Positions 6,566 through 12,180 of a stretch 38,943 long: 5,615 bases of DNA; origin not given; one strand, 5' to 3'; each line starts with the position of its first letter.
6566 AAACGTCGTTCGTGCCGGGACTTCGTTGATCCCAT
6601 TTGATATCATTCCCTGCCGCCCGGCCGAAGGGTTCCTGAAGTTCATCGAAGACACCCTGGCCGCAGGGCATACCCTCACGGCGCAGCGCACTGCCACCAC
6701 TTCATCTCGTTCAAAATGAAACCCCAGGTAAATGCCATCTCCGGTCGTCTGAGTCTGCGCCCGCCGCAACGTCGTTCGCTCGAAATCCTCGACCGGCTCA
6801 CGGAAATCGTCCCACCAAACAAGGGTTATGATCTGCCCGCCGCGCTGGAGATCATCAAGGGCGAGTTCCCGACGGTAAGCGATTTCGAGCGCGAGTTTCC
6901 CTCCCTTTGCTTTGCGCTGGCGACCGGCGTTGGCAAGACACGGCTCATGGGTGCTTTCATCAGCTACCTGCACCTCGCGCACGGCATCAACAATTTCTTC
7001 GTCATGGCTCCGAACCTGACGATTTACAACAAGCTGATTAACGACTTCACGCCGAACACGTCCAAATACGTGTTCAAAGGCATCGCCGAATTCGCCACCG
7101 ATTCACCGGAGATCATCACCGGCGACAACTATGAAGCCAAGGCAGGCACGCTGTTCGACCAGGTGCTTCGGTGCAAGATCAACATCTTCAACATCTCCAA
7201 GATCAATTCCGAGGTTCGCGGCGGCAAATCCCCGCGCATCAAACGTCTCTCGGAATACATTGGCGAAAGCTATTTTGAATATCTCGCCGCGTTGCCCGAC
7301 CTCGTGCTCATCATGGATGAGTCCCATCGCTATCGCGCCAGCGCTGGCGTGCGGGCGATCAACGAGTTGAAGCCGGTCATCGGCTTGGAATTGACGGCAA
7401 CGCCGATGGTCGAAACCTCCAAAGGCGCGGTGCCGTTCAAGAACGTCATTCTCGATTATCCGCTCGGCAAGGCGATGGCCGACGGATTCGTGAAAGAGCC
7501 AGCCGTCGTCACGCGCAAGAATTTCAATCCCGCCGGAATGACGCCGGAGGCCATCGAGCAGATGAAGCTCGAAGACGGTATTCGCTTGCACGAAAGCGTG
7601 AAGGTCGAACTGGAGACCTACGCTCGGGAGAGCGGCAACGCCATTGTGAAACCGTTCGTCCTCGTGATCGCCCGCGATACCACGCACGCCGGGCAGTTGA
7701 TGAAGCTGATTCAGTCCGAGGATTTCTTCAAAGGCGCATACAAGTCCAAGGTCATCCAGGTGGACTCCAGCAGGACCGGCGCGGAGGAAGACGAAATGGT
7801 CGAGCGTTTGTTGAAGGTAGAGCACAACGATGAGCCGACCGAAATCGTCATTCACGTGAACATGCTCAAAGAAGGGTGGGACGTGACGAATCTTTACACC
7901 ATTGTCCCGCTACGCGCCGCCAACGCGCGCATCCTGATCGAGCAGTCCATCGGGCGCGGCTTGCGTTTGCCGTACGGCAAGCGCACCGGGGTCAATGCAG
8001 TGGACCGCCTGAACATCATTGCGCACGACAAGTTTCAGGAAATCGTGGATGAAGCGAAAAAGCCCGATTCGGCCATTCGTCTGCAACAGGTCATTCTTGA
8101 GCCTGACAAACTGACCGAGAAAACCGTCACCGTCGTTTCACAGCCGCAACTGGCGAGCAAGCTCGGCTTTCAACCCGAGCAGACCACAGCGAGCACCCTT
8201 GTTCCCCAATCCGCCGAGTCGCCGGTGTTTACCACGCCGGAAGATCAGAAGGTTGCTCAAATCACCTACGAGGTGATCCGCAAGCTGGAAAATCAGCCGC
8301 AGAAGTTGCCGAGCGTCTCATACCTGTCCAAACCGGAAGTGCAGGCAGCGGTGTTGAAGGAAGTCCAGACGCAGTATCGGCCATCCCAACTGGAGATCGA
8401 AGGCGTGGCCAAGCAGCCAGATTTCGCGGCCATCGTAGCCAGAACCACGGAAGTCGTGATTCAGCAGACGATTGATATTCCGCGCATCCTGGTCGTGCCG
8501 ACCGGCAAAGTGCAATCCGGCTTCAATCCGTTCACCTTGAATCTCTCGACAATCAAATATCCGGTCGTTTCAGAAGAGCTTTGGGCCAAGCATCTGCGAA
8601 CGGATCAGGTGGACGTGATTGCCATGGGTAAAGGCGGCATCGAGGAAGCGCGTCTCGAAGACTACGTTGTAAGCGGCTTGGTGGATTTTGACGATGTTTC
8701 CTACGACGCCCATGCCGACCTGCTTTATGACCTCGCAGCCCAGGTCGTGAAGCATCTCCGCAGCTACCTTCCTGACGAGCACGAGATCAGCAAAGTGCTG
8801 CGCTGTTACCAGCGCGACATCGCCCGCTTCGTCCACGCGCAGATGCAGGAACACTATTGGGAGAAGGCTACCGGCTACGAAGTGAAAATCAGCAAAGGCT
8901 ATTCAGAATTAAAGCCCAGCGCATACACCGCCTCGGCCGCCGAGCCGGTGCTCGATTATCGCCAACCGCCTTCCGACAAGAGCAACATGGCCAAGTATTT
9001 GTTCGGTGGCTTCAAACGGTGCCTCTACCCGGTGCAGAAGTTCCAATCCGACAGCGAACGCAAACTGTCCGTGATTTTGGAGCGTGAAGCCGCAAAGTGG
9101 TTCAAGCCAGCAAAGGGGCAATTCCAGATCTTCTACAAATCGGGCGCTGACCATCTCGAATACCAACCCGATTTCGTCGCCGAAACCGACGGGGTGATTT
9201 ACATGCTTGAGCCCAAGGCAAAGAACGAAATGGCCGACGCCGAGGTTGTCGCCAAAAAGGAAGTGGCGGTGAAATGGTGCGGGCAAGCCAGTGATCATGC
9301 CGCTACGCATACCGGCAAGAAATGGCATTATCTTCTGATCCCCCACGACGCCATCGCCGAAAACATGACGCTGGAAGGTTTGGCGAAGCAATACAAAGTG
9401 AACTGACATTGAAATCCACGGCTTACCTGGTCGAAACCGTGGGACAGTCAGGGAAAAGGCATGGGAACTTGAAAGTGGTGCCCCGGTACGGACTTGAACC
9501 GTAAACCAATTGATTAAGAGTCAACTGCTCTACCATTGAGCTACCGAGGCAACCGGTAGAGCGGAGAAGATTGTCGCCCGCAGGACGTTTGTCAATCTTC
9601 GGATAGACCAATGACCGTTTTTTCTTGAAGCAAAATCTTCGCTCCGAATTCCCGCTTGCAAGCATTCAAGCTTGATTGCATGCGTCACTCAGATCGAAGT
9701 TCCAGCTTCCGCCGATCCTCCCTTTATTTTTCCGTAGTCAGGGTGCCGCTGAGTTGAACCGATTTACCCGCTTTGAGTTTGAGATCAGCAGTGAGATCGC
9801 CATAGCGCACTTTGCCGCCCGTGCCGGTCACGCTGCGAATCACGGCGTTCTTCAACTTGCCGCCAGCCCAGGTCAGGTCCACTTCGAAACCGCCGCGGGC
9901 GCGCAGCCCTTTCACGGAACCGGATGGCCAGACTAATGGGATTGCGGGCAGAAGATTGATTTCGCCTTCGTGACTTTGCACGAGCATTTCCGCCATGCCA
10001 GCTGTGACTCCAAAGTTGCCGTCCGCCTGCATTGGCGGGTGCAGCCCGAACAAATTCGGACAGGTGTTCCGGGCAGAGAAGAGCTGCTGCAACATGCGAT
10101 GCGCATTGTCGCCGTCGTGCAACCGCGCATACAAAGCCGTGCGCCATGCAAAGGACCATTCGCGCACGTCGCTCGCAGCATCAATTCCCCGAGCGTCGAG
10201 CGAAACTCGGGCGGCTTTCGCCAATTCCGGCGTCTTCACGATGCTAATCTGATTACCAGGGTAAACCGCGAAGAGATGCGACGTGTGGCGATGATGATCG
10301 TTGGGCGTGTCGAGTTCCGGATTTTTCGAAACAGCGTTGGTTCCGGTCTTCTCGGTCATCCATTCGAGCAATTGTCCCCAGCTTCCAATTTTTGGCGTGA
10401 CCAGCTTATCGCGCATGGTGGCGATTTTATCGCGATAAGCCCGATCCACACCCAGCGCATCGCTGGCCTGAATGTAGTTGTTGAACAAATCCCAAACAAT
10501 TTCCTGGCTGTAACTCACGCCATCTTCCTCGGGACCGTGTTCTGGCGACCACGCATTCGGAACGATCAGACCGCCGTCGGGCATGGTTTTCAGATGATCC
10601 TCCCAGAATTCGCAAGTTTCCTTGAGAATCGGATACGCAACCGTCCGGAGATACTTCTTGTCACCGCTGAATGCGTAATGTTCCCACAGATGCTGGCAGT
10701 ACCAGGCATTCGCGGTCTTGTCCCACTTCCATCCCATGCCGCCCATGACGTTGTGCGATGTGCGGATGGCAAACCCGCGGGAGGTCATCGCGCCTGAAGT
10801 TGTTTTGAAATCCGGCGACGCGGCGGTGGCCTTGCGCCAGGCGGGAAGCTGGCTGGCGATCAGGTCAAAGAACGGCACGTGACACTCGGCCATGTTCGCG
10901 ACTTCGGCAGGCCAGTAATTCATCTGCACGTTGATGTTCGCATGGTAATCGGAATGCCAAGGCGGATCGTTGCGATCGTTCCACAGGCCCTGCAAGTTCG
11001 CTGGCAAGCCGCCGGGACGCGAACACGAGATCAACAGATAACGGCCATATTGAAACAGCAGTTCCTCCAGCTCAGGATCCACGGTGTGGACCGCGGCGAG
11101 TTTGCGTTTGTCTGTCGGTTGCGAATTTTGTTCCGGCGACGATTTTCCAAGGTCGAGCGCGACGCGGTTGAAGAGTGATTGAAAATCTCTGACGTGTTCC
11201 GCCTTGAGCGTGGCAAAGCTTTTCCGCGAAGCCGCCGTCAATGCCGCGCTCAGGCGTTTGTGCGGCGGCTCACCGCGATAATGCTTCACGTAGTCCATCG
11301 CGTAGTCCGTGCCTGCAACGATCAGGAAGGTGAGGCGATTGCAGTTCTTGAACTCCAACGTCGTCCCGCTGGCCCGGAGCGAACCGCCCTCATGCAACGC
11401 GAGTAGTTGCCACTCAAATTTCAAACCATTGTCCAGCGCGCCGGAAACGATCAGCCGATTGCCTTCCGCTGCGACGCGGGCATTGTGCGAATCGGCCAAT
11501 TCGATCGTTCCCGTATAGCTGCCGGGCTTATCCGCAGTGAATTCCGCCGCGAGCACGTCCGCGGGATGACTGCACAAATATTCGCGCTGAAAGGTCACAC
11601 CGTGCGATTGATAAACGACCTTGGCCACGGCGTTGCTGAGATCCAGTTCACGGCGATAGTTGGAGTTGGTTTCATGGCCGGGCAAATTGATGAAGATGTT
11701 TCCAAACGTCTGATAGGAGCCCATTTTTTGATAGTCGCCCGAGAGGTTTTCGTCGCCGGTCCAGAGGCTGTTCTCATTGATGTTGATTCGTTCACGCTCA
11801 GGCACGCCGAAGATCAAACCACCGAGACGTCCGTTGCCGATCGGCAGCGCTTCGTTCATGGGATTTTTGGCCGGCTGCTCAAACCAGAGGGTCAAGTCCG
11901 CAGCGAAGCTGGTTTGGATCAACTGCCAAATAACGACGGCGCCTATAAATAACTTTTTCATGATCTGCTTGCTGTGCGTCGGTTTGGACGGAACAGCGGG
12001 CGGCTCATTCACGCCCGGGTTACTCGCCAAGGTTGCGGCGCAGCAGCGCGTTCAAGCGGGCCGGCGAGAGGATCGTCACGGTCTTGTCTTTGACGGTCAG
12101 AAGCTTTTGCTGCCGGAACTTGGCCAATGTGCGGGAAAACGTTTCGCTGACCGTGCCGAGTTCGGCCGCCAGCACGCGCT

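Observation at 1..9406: Seven-gene expanded Type III R-M operon (helicase, small ORF, Rad50-like ATPase, orphan, Mod, kinase-like, Res): a candidate MADS-like multi-component defence system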

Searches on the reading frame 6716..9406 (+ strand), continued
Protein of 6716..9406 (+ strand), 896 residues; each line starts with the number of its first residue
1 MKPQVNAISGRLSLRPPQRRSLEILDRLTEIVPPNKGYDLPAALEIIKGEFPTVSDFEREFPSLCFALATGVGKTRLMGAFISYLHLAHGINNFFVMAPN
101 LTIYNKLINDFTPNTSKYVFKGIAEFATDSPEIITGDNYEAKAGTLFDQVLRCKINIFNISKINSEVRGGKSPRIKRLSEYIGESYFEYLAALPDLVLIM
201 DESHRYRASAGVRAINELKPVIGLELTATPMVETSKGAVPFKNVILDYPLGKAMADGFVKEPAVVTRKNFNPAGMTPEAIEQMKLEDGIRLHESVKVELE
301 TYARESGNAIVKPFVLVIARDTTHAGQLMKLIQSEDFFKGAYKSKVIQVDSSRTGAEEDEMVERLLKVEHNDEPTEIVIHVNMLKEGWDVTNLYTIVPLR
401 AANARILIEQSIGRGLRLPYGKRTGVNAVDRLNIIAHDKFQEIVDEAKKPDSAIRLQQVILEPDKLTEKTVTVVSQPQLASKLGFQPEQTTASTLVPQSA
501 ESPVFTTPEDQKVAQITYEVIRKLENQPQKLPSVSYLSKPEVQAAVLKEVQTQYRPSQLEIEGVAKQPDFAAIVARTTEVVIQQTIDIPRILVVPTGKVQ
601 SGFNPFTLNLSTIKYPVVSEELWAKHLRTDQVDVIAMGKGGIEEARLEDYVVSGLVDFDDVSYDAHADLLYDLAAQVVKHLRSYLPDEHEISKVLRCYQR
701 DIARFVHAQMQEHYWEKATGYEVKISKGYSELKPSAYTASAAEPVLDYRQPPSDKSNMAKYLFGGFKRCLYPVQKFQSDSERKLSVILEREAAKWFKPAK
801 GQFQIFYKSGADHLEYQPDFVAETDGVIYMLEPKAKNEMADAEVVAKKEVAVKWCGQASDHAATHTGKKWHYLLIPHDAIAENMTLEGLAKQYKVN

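Call 82: get_annotated_region(hit=H13, flank=9000)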
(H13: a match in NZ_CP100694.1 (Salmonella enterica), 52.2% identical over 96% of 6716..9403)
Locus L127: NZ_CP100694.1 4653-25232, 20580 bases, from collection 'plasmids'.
description: Salmonella enterica subsp. enterica serovar London strain R18.1595 plasmid pR18.1595_113k, complete sequence
organism: Salmonella enterica (NCBI taxid 149390)
taxonomy: Bacteria; Pseudomonadota; Gammaproteobacteria; Enterobacterales; Enterobacteriaceae; Salmonella; Salmonella enterica
host: -; source: Homo sapiens,stool; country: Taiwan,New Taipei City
typing (MOB-suite, as given by PLSDB): conjugative; replicon IncFIB; relaxase MOBC; mating-pair formation MPF_T
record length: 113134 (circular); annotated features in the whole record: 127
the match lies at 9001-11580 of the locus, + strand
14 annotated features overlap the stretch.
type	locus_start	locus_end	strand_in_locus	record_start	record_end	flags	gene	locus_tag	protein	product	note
CDS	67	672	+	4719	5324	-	-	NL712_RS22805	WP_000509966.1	recombinase family protein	GO:0006310 - DNA recombination [Evidence IEA]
CDS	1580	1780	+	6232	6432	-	-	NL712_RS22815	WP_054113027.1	helix-turn-helix domain-containing protein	-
CDS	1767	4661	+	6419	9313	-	-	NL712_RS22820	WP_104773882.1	SNF2-related protein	-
CDS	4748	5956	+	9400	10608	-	-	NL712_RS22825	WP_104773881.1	IS256 family transposase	-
CDS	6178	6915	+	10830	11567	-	-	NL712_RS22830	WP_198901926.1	Abi family protein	-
CDS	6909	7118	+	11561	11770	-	-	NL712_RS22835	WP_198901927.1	hypothetical protein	-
CDS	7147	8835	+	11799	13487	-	-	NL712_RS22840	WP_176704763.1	site-specific DNA-methyltransferase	GO:0006306 - DNA methylation [Evidence IEA]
CDS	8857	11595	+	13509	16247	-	-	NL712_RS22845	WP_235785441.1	DEAD/DEAH box helicase family protein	-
CDS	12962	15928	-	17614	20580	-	-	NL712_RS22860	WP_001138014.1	Tn3-like element TnAs1 family transposase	-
CDS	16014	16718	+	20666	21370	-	-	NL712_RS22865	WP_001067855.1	IS6-like element IS26 family transposase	-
predicted_resistance_gene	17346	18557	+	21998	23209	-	floR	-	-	chloramphenicol/florfenicol efflux MFS transporter FloR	predicted by amrfinderplus; class PHENICOL; identity 100.0%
CDS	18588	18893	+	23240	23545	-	-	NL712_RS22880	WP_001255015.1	LysR family transcriptional regulator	-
predicted_resistance_gene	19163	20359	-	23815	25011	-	tet(A)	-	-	tetracycline efflux MFS transporter Tet(A)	predicted by amrfinderplus; class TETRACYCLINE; identity 100.0%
CDS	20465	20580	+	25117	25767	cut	tetR(A)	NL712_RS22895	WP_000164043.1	tetracycline resistance transcriptional repressor TetR(A)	-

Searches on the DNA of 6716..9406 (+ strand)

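Call 79: search_dna_similar(query=window:6716-9406:+, collection=ecoli_genomes, mode=distant, max_rows=10)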
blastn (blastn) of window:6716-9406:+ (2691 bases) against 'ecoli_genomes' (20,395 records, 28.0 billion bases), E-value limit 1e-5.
Records with a match: 102; places in all: 103; records where one place covers at least 80% of the query: 0.
Genomes with a match: 102 of 5426; with a place that covers at least 80% of the query: 0. Places per genome that has any: lowest 1, median 1, highest 2. On chromosomes: 103 places; on plasmids: 0.
Best place of each record, by identity: 60-80% 102.
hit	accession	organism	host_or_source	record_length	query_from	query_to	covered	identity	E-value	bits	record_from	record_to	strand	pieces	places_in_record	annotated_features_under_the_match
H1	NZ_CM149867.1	Escherichia coli strain HCP6S3_I2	Sus scrofa domesticus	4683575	149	1343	44%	66.4%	2e-78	304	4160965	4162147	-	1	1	DEAD/DEAH box helicase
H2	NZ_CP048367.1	Escherichia coli strain 164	environment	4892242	149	1343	44%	66.2%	1e-75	295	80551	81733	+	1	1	DEAD/DEAH box helicase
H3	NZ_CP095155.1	Escherichia coli strain Iso00041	Homo sapiens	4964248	149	1343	44%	66.2%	1e-75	295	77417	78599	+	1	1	DEAD/DEAH box helicase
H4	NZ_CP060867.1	Escherichia coli strain EC29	Homo sapiens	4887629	149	1343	44%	66.2%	1e-75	295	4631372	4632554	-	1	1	DEAD/DEAH box helicase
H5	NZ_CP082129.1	Escherichia coli strain NDM_11.16372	Homo sapiens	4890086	149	1343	44%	66.2%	1e-75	295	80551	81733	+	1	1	DEAD/DEAH box helicase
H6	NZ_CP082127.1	Escherichia coli strain NDM_12_14482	Homo sapiens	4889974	149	1343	44%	66.2%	1e-75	295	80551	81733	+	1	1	DEAD/DEAH box helicase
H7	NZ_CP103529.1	Escherichia coli strain 5270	Homo sapiens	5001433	149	1343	44%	66.2%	1e-75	295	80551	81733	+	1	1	DEAD/DEAH box helicase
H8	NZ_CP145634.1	Escherichia coli strain S1-JOR-02-A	Homo sapiens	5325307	149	1343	44%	66.2%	1e-75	295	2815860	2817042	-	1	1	DEAD/DEAH box helicase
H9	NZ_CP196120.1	Escherichia coli strain B19695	Homo sapiens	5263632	149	1343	44%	66.2%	1e-75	295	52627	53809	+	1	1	DEAD/DEAH box helicase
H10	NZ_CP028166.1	Escherichia coli strain CFSAN064036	poultry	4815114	149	1343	44%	66.1%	4e-74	290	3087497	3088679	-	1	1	DEAD/DEAH box helicase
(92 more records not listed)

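Call 81: get_annotated_region(hit=H2, flank=9000)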
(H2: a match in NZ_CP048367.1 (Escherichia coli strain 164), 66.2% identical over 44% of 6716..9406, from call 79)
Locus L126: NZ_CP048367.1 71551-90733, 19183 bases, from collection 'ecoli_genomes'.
description: Escherichia coli strain 164 chromosome, complete genome
organism: Escherichia coli strain 164 (NCBI taxid 562)
replicon: chromosome; assembly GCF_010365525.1
host: -; source: environment; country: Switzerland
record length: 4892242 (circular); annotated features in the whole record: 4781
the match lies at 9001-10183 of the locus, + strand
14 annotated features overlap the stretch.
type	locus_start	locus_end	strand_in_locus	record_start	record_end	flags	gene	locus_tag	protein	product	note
CDS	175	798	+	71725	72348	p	-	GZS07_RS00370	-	DNA-binding protein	internal stop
CDS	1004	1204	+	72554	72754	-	mads1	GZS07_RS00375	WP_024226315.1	methylation-associated defense system helix-turn-helix domain-containing protein MAD1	-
CDS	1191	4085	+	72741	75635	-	-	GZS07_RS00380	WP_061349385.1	SNF2-related protein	-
CDS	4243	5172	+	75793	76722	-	-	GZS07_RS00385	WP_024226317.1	Abi family protein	-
CDS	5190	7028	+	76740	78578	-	-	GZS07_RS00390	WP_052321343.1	AIPR family protein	-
CDS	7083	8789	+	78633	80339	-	-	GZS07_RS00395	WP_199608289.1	site-specific DNA-methyltransferase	-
CDS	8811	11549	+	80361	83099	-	-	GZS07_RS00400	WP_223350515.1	DEAD/DEAH box helicase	-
CDS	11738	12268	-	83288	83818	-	-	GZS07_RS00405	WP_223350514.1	hypothetical protein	-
CDS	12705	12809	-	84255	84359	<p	-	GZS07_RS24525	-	antirestriction protein ArdA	incomplete; partial in the middle of a contig; missing C-terminus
CDS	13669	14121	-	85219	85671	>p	-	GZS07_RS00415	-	tyrosine-type recombinase/integrase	incomplete; partial in the middle of a contig; missing N-terminus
CDS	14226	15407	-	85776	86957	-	-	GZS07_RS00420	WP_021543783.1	tyrosine-type recombinase/integrase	-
tRNA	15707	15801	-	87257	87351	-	-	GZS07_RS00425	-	tRNA-Sec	-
CDS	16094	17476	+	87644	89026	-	yicJ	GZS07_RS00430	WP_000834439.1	glycoside-pentoside-hexuronide family transporter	-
CDS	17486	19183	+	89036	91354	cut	yicI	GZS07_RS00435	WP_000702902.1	alpha-xylosidase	-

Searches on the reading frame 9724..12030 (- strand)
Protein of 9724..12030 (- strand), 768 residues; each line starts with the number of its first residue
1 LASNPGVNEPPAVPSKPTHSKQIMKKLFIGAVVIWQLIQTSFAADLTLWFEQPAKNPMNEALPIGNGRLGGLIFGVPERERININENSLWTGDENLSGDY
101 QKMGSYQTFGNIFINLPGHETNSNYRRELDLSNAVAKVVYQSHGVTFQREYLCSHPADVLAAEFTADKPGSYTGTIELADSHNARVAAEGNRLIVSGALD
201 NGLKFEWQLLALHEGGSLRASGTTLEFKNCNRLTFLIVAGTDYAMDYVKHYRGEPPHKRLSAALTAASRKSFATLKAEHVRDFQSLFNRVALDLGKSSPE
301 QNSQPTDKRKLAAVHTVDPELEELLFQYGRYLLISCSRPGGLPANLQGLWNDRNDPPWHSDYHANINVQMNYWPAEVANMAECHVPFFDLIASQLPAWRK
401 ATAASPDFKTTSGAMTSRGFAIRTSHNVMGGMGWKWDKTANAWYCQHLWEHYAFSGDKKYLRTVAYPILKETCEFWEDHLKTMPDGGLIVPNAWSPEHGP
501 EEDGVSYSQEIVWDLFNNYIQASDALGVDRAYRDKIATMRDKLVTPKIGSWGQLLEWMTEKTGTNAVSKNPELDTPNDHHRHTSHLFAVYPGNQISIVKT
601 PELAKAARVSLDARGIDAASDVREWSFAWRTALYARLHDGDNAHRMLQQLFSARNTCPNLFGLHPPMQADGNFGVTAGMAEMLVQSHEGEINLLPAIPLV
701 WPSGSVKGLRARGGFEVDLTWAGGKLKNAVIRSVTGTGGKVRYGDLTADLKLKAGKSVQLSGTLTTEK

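Call 75: search_protein_families(library=pfam, proteins=[window:9724-12030:-], max_evalue=0.00001)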
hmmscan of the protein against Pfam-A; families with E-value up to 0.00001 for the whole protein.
window:9724-12030:- (768 aa): 3 families
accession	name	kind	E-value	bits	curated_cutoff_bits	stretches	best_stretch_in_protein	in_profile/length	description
PF22124.2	Glyco_hydro_95_cat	-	3.7e-145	484.4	27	1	272-683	2-408/408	Glycosyl hydrolase family 95 catalytic domain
PF14498.12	Glyco_hyd_65N_2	-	3.9e-49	168.2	27.7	2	100-245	80-233/234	Glycosyl hydrolase family 65, N-terminal domain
PF21307.2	Glyco_hydro_95_C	-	2.1e-21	76.7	27.6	1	685-752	1-65/94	Glycoside hydrolase family 95, C-terminal domain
